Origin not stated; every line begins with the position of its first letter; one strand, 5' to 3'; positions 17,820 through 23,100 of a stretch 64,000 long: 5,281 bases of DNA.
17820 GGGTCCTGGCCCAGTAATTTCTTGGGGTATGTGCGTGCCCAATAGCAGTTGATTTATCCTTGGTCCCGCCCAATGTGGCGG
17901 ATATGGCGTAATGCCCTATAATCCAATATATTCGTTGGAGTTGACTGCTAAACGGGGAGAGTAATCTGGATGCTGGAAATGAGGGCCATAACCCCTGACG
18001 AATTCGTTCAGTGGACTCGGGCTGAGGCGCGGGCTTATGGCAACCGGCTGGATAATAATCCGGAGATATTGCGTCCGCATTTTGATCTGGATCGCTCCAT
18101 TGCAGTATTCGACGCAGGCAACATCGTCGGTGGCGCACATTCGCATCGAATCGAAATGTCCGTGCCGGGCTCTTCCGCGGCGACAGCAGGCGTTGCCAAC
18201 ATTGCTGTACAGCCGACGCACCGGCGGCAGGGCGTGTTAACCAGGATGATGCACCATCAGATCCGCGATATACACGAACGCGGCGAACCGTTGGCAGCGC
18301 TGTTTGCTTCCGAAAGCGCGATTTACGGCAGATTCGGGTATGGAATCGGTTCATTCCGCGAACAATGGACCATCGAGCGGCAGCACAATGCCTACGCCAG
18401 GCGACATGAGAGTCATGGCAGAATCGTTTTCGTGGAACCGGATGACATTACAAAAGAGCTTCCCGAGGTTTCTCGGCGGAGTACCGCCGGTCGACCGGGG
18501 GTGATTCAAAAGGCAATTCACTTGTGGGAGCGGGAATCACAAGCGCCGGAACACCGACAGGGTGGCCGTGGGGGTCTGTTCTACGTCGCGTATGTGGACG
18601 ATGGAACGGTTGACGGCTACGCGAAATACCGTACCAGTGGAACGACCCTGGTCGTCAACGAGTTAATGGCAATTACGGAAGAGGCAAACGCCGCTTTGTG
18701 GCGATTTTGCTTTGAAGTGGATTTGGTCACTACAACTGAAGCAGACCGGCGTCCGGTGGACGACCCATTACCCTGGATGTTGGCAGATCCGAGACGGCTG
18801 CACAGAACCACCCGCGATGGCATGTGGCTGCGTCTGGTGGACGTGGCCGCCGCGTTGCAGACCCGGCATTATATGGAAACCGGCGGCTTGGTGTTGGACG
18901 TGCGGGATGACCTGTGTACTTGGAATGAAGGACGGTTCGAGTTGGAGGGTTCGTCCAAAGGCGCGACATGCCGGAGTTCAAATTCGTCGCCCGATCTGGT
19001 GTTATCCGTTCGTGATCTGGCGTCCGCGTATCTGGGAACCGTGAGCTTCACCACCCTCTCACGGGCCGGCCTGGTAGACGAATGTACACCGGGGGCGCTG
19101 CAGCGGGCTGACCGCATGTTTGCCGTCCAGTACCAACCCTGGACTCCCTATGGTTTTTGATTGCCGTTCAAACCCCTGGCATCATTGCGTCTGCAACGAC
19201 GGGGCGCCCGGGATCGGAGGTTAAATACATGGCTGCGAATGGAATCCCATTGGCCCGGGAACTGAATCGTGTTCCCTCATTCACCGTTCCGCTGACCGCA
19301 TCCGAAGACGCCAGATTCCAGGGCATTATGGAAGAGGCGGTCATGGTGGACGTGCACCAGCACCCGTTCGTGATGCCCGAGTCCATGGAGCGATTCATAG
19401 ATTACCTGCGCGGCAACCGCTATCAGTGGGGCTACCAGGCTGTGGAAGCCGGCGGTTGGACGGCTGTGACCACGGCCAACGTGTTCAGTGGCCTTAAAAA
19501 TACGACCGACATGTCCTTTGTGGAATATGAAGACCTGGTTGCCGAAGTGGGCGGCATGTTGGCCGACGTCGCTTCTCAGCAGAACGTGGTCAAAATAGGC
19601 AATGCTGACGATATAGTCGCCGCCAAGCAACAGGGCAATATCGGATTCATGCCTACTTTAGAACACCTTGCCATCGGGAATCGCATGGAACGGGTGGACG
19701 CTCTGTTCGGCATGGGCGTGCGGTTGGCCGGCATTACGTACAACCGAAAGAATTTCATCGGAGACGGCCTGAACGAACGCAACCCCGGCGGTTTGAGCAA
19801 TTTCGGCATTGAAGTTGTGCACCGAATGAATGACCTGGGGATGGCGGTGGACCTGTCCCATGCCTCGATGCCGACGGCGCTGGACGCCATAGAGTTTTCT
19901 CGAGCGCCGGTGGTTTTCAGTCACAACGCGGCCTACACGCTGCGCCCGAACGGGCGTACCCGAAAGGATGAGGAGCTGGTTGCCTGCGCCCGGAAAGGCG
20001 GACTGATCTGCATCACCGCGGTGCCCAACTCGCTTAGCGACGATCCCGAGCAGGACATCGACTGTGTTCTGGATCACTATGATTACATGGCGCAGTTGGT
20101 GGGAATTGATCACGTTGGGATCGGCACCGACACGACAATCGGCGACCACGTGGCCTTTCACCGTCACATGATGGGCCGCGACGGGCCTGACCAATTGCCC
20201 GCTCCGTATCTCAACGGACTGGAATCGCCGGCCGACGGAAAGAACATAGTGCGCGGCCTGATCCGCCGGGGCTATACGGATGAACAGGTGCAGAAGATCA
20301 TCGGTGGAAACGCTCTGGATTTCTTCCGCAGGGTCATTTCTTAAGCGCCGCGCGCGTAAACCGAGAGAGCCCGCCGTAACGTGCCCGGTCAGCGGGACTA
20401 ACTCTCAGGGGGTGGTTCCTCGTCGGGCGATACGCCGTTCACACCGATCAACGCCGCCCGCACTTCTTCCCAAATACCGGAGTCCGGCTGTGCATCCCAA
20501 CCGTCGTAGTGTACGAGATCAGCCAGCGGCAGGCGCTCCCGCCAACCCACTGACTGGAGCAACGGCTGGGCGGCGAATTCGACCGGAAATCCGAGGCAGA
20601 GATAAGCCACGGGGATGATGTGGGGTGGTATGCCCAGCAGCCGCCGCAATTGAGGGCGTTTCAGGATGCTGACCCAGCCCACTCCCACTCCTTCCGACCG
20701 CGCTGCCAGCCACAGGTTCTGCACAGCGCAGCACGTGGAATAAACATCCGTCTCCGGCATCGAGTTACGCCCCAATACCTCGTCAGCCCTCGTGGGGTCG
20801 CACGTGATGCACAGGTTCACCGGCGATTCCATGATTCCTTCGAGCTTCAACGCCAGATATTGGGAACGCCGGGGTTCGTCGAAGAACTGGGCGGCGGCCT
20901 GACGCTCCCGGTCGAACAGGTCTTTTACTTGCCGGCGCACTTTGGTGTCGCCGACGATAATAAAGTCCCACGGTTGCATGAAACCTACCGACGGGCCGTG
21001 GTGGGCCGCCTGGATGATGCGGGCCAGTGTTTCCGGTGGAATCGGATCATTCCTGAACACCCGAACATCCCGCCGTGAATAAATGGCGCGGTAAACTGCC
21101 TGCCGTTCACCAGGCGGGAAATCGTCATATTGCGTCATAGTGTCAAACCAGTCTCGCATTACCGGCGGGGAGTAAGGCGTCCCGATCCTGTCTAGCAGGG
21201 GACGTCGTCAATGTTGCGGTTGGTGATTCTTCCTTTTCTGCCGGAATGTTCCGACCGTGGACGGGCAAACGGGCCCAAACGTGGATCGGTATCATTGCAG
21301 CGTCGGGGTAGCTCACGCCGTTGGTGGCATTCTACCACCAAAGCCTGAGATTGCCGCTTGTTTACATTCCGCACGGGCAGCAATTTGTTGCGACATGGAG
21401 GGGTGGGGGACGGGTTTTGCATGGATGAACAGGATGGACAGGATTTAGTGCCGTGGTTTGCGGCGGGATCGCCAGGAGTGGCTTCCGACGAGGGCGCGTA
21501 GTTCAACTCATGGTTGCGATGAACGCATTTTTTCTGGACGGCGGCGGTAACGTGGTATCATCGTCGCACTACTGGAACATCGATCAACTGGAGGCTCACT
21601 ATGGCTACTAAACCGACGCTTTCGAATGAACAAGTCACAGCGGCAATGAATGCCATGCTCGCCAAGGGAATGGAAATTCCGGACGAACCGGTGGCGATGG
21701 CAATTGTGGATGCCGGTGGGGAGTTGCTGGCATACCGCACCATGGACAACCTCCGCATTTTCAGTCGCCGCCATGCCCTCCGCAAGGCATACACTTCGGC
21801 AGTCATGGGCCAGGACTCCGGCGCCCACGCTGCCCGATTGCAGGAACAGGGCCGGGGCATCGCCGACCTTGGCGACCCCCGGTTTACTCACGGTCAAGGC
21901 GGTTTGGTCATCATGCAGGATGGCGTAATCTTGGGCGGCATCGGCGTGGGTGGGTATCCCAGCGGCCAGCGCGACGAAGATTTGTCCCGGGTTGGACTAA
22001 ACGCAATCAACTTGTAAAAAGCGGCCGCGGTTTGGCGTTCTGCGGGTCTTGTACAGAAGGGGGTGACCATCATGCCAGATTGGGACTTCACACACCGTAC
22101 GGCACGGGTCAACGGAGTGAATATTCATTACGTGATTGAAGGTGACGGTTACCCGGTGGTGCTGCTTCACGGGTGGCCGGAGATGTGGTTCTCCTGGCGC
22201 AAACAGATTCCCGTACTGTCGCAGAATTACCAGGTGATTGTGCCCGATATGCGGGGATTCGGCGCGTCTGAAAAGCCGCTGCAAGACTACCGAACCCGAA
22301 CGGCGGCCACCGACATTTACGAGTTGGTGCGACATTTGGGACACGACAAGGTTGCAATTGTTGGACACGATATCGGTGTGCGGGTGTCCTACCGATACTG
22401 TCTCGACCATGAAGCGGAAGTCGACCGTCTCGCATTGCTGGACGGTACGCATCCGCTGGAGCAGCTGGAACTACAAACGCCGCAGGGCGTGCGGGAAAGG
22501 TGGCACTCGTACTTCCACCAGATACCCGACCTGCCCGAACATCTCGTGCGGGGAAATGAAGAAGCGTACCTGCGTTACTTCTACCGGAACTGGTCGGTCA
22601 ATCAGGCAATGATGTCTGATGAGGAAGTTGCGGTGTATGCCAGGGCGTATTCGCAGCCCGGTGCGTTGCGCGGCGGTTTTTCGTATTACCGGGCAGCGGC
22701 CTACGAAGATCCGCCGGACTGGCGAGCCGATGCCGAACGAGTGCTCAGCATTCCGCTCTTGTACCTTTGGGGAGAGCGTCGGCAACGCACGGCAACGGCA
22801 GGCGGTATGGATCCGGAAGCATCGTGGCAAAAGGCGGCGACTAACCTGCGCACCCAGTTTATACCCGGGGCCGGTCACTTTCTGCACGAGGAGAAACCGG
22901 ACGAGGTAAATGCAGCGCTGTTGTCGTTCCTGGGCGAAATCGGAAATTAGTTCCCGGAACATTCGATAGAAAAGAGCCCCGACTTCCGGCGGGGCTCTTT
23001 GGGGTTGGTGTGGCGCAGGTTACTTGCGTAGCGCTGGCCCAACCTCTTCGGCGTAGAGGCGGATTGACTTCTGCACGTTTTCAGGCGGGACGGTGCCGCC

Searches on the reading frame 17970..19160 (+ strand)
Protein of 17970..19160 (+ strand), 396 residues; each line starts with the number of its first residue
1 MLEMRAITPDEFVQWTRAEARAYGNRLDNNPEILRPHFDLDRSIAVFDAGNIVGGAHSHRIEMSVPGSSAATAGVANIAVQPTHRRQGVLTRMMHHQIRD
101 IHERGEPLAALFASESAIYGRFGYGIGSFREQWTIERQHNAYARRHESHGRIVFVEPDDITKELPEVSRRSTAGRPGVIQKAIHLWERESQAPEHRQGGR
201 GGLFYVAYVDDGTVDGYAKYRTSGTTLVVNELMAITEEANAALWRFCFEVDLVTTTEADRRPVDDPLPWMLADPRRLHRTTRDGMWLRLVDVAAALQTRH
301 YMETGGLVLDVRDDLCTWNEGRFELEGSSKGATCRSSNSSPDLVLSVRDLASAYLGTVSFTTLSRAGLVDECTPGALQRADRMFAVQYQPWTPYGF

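Call 58: search_protein_families(library=pfam, proteins=[window:17970-19160:+], max_evalue=0.001)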
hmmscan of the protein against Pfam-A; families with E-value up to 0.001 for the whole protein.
window:17970-19160:+ (396 aa): 5 families
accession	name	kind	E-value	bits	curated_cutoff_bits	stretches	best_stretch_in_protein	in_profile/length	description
PF13527.13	Acetyltransf_9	-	2.8e-31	108.6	25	1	4-126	2-126/127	Acetyltransferase (GNAT) domain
PF17668.7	Acetyltransf_17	-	3.9e-23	82.7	25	1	177-289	1-114/114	Acetyltransferase (GNAT) domain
PF13530.11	SCP2_2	-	8e-22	78.2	23.2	1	292-392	1-104/105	Sterol carrier protein domain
PF13508.13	Acetyltransf_7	-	3.8e-06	27.6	27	1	48-124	10-82/84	Acetyltransferase (GNAT) domain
PF00583.31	Acetyltransf_1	-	1.7e-05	25.5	20.7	1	35-105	24-92/116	Acetyltransferase (GNAT) family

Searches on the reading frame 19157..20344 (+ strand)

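Call 58: search_protein_families(library=pfam, proteins=[window:19157-20344:+], max_evalue=0.001)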
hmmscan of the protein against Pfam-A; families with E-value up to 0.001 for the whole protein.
window:19157-20344:+ (395 aa): 2 families
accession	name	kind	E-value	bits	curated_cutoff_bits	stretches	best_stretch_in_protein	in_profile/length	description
PF01244.27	Peptidase_M19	-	5.1e-68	230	26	1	85-391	31-318/319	Membrane dipeptidase (Peptidase family M19)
PF04909.20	Amidohydro_2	-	0.00053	20.3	26.4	0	214-392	127-289/289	Amidohydrolase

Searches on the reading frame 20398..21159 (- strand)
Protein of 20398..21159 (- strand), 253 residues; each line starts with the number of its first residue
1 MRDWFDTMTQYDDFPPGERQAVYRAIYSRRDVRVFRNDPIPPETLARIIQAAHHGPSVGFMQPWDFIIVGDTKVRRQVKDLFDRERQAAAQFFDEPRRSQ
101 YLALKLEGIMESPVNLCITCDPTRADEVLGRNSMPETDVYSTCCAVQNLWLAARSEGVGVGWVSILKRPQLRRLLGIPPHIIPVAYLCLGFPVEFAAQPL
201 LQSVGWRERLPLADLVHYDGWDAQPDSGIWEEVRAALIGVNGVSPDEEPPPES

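Call 58: search_protein_families(library=pfam, proteins=[window:20398-21159:-], max_evalue=0.001)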
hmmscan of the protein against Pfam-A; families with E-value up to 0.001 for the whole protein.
window:20398-21159:- (253 aa): 1 family
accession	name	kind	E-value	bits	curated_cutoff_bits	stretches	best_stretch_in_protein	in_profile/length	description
PF00881.29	Nitroreductase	-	1.9e-30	106.7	23.5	1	26-190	1-166/167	Nitroreductase family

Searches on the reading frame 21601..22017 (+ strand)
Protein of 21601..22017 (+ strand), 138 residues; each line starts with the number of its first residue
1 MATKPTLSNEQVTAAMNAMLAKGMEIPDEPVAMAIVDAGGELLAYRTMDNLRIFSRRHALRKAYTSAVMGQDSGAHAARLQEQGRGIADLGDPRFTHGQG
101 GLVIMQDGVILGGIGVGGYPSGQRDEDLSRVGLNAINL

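Call 58: search_protein_families(library=pfam, proteins=[window:21601-22017:+], max_evalue=0.001)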
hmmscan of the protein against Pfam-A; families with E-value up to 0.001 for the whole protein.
window:21601-22017:+ (138 aa): 1 family
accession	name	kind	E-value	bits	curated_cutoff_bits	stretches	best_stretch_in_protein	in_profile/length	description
PF03928.20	HbpS-like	-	6e-22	78.5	25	1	7-133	1-127/128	Haem degrading protein HbpS-like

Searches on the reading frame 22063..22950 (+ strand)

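Call 58: search_protein_families(library=pfam, proteins=[window:22063-22950:+], max_evalue=0.001)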
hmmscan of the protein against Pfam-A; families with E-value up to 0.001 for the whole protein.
window:22063-22950:+ (295 aa): 4 families
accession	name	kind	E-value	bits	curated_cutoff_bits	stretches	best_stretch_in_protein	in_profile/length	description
PF00561.26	Abhydrolase_1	-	6.5e-30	105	25.8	1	30-279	1-245/245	alpha/beta hydrolase fold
PF12697.13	Abhydrolase_6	-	5.6e-23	83.2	26.3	1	32-285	1-217/217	Alpha/beta hydrolase family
PF12146.15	Hydrolase_4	-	6.3e-06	26.1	27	1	50-277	25-237/239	Serine aminopeptidase, S33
PF06441.18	EHN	-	0.00058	20.5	22.8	0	9-42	67-104/107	Epoxide hydrolase N terminus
